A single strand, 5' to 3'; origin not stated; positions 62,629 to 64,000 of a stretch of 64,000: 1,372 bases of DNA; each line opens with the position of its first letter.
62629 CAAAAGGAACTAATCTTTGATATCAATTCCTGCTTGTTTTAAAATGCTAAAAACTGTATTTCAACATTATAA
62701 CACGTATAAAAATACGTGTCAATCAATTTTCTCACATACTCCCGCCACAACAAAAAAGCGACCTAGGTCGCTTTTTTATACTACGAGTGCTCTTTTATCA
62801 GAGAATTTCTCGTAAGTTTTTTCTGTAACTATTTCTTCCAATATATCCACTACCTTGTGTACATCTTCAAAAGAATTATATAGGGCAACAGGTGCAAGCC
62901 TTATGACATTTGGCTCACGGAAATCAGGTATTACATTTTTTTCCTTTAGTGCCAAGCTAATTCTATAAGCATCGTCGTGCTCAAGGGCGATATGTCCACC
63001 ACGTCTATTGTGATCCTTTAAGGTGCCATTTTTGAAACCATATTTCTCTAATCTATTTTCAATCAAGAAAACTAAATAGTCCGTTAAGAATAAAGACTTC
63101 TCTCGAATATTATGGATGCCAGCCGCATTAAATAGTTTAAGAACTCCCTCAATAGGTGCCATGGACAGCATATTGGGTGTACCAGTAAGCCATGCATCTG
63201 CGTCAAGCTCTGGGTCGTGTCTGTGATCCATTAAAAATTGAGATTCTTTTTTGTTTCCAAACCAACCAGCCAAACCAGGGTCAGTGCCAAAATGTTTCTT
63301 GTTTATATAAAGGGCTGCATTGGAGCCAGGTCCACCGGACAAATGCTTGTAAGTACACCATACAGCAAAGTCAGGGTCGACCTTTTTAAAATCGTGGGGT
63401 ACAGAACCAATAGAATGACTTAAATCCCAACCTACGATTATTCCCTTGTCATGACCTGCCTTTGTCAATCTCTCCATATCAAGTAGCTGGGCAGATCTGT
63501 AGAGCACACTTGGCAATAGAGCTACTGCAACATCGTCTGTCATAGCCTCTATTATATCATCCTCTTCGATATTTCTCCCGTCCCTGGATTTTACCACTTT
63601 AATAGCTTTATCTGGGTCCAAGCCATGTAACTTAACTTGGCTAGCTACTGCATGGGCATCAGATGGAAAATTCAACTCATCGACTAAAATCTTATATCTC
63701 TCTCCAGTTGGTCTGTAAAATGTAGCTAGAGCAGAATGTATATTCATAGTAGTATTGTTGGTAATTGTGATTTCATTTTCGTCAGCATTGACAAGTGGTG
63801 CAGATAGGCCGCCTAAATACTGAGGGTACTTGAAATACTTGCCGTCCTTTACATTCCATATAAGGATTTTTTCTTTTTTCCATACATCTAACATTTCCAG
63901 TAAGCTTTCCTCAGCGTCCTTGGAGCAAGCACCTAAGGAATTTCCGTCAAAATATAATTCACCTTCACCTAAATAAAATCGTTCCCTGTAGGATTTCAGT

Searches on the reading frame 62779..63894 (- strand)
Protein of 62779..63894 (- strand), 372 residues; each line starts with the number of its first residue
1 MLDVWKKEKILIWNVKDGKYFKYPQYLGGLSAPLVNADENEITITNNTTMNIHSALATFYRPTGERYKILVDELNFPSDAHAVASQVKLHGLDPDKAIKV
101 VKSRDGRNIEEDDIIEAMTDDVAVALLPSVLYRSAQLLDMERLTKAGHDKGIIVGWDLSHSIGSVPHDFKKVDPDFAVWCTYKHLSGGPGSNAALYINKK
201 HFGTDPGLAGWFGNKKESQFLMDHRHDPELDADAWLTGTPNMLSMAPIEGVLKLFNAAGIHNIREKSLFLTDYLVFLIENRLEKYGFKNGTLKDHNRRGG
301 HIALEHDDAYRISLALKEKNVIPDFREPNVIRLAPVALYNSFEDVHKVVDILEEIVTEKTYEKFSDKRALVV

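Call 60: search_protein_families(library=ncbifam, proteins=[window:62779-63894:-], max_evalue=1e-10)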
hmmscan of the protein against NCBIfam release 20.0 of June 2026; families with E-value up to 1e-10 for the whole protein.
window:62779-63894:- (372 aa): 1 family
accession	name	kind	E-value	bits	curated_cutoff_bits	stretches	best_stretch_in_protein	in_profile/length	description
TIGR01814.1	kynureninase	equivalog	9.1e-101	337.6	246.4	1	2-356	50-399/400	kynureninase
